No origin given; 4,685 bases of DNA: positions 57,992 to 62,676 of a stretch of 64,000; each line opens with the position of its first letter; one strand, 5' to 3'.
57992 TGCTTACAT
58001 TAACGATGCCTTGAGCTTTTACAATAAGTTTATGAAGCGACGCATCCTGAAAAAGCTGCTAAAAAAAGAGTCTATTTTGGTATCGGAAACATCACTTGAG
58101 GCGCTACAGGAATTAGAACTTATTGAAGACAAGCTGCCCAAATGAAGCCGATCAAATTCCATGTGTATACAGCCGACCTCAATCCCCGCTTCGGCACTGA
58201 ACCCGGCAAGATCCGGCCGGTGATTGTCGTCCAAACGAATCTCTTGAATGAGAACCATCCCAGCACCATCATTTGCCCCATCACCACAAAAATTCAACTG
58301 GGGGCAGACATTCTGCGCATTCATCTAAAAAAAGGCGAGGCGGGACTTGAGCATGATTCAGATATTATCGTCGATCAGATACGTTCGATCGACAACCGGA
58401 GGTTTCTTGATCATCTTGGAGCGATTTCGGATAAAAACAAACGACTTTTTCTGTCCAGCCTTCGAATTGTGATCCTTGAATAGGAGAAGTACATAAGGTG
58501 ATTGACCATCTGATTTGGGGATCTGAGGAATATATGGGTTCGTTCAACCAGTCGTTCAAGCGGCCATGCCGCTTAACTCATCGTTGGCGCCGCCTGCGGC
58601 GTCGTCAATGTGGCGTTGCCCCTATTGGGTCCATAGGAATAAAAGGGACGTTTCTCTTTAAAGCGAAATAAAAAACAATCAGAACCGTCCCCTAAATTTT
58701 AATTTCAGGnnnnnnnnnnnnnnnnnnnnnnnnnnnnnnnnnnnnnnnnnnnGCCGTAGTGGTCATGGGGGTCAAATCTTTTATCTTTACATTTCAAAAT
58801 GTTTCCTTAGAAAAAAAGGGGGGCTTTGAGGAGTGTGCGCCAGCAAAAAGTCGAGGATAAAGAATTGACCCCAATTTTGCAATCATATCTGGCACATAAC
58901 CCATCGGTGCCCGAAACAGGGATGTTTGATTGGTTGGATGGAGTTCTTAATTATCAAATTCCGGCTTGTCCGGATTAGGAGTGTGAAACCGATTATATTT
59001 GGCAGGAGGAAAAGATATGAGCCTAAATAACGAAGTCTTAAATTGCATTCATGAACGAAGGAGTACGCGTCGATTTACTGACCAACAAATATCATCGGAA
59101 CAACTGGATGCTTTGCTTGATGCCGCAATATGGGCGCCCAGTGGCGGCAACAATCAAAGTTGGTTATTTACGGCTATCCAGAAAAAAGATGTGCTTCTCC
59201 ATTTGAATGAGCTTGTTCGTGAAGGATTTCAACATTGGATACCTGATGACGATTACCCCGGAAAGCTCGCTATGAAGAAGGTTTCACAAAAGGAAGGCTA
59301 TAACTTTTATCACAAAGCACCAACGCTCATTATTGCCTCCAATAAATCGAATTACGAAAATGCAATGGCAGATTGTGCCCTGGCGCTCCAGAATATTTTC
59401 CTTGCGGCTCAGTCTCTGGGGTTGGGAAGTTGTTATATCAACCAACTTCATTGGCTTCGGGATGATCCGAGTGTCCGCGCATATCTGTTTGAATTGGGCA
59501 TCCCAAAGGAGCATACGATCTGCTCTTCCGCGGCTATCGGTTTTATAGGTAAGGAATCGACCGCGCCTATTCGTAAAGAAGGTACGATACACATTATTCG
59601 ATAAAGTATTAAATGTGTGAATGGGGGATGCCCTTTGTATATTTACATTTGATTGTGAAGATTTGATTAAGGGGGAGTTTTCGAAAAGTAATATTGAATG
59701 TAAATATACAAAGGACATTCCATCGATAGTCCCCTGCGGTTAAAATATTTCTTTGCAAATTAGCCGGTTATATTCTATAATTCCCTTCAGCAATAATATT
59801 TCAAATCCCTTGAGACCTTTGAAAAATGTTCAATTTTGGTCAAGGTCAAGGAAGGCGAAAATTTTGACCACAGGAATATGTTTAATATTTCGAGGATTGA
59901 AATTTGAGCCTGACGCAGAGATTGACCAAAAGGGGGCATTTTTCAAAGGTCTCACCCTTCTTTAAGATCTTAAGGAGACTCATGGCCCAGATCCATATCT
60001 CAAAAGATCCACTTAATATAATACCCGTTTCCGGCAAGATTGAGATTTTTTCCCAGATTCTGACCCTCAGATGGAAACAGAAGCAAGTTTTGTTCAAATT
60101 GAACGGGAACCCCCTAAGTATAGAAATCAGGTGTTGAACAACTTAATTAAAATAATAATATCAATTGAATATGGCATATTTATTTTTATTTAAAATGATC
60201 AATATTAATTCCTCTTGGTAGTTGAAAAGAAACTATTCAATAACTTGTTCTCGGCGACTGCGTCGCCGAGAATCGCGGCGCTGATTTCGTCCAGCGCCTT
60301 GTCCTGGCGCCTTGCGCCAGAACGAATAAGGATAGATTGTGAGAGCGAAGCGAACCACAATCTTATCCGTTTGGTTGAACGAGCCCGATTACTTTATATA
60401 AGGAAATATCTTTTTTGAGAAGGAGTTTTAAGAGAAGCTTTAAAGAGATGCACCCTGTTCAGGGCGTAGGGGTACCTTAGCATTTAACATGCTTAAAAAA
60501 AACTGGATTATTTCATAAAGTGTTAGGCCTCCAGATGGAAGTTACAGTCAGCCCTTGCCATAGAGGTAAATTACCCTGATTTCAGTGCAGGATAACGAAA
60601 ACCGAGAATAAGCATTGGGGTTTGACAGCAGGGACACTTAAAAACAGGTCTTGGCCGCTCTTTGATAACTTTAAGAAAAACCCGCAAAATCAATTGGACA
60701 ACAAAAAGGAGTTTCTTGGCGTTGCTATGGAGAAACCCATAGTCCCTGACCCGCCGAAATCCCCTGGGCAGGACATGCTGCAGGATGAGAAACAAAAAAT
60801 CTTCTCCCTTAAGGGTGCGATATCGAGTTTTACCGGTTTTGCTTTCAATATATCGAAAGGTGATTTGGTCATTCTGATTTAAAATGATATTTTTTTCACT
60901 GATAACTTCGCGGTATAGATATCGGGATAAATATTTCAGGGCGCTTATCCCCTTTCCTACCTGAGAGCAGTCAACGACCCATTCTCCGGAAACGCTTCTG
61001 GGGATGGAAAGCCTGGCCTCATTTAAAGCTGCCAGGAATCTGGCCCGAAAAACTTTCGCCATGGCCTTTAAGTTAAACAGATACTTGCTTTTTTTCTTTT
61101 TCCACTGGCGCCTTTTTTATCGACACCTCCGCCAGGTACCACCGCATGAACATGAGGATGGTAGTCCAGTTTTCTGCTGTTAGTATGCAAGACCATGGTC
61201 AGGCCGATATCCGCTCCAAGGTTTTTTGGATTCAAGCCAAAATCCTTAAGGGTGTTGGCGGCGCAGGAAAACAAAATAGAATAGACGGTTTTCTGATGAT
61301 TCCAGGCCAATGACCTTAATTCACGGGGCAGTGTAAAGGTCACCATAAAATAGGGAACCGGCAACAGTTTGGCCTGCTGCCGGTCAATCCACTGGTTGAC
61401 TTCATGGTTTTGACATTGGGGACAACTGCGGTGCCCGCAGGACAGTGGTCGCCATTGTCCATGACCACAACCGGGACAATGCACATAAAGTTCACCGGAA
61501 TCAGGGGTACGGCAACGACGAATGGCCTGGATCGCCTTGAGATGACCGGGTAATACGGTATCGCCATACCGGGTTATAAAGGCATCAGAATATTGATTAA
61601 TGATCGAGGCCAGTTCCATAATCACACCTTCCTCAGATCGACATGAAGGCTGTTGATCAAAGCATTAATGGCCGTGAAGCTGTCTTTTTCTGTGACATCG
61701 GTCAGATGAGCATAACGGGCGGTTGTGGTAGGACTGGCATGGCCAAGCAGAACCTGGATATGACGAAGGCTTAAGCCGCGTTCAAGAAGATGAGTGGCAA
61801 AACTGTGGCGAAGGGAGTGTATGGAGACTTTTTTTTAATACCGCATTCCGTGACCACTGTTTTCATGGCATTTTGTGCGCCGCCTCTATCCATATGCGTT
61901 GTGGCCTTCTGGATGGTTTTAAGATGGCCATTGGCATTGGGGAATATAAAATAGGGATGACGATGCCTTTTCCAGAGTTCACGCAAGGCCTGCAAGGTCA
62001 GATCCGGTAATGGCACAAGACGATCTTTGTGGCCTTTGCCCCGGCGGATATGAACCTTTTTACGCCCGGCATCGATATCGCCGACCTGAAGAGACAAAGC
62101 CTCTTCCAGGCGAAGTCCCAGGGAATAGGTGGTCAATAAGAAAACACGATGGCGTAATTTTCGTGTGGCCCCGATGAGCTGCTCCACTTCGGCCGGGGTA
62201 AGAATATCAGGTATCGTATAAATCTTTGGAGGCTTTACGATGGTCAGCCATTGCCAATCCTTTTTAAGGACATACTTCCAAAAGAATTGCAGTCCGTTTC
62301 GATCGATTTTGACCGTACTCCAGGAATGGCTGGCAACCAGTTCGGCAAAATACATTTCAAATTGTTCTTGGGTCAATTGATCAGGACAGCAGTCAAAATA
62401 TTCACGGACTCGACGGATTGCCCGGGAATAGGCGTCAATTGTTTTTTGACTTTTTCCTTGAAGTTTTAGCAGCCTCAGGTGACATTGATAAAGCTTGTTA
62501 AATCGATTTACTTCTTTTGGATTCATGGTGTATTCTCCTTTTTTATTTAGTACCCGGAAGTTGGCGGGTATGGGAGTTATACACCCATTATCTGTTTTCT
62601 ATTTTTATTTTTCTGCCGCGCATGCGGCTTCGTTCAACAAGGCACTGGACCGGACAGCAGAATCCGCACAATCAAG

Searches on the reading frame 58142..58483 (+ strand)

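Call 32: search_protein_families(library=ncbifam, proteins=[window:58142-58483:+], max_evalue=0.01)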
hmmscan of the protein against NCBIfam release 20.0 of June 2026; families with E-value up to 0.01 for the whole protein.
window:58142-58483:+ (113 aa): 1 family
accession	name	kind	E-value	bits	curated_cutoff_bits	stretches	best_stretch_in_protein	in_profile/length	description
NF007386.0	PRK09907.1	equivalog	8.6e-05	22.5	120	1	11-87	15-86/111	endoribonuclease MazF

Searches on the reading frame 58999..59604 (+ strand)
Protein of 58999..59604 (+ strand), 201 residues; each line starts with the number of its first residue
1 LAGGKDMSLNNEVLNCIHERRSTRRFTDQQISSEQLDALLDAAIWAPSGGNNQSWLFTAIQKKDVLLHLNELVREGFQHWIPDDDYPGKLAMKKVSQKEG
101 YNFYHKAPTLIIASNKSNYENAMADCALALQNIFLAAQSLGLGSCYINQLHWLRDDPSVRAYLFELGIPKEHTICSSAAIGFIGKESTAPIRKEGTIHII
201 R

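Call 14: search_protein_families(library=pfam, proteins=[window:58999-59604:+], max_evalue=0.01)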
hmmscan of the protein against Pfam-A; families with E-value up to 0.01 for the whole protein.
window:58999-59604:+ (201 aa): 2 families
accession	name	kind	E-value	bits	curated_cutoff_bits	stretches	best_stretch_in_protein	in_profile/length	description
PF00881.29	Nitroreductase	-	8.9e-31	107.8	23.5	1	17-181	1-166/167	Nitroreductase family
PF14512.11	TM1586_NiRdase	-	1e-10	42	27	0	34-66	158-190/215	Putative TM nitroreductase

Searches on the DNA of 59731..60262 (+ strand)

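Call 37: search_dna_similar(query=window:59731-60262:+, collection=plasmids, mode=distant)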
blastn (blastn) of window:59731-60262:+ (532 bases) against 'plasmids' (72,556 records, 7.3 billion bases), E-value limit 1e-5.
No match.

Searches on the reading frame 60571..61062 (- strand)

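Call 14: search_protein_families(library=pfam, proteins=[window:60571-61062:-], max_evalue=0.01)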
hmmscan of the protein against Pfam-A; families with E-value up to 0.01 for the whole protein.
window:60571-61062:- (163 aa): 1 family
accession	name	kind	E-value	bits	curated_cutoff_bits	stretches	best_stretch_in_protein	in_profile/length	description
PF04986.18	Y2_Tnp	-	1.7e-26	93.8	20.9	1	23-114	87-179/183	Putative transposase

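Call 32: search_protein_families(library=ncbifam, proteins=[window:60571-61062:-], max_evalue=0.01)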
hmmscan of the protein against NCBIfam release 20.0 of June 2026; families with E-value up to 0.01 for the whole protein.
window:60571-61062:- (163 aa): 1 family
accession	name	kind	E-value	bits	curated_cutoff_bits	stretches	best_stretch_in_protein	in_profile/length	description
NF033538.2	transpos_IS91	equivalog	2.3e-36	125.5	125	1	1-148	183-355/356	IS91 family transposase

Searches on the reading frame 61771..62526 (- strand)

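Call 31: search_protein_families(library=pfam, proteins=[window:61771-62526:-], max_evalue=1)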
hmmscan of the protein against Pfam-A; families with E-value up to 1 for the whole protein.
window:61771-62526:- (251 aa): 3 families
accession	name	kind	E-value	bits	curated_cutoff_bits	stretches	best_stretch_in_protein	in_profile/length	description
PF13495.12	Phage_int_SAM_4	-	6.3e-17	62.2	27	1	12-93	1-85/85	Phage integrase, N-terminal SAM-like domain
PF00589.27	Phage_integrase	-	1.2e-16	61.4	27.1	1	109-231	3-124/172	Phage integrase family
PF02899.23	Phage_int_SAM_1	-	0.034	14.9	22.3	1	19-73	7-66/83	Phage integrase, N-terminal SAM-like domain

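Call 32: search_protein_families(library=ncbifam, proteins=[window:61771-62526:-], max_evalue=0.01)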
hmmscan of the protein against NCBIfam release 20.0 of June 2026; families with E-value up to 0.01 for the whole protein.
window:61771-62526:- (251 aa): 10 families
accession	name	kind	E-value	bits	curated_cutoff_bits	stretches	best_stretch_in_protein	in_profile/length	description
NF040815.2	recomb_XerA_Arch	equivalog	1.9e-26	93.2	220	1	18-233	5-212/263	site-specific tyrosine recombinase/integron integrase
TIGR02249.1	integrase_gron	subfamily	4e-26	92.1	265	1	20-191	9-183/315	integron integrase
TIGR02225.1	recomb_XerD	equivalog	1.6e-24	86.8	329.6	1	21-235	8-235/290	site-specific tyrosine recombinase XerD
NF001399.0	PRK00283.1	subfamily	1.4e-21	77.1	279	1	22-236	19-245/300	tyrosine recombinase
TIGR02224.1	recomb_XerC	equivalog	8.9e-19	68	335.15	1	23-232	11-234/295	tyrosine recombinase XerC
NF011946.0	PRK15417.1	equivalog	6.8e-18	64.9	435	1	25-190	29-197/337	integron integrase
NF002331.0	PRK01287.1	subfamily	1e-14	54.3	371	1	108-233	141-270/365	site-specific tyrosine recombinase XerC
NF003462.0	PRK05084.1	equivalog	0.0025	16.6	267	1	135-192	206-262/360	tyrosine recombinase XerS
NF007370.0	PRK09870.1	subfamily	0.003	17.2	221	1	108-190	12-97/200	tyrosine-type DNA invertase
NF007371.0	PRK09871.1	subfamily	0.0083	15.7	222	0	124-191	26-92/198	tyrosine-type DNA invertase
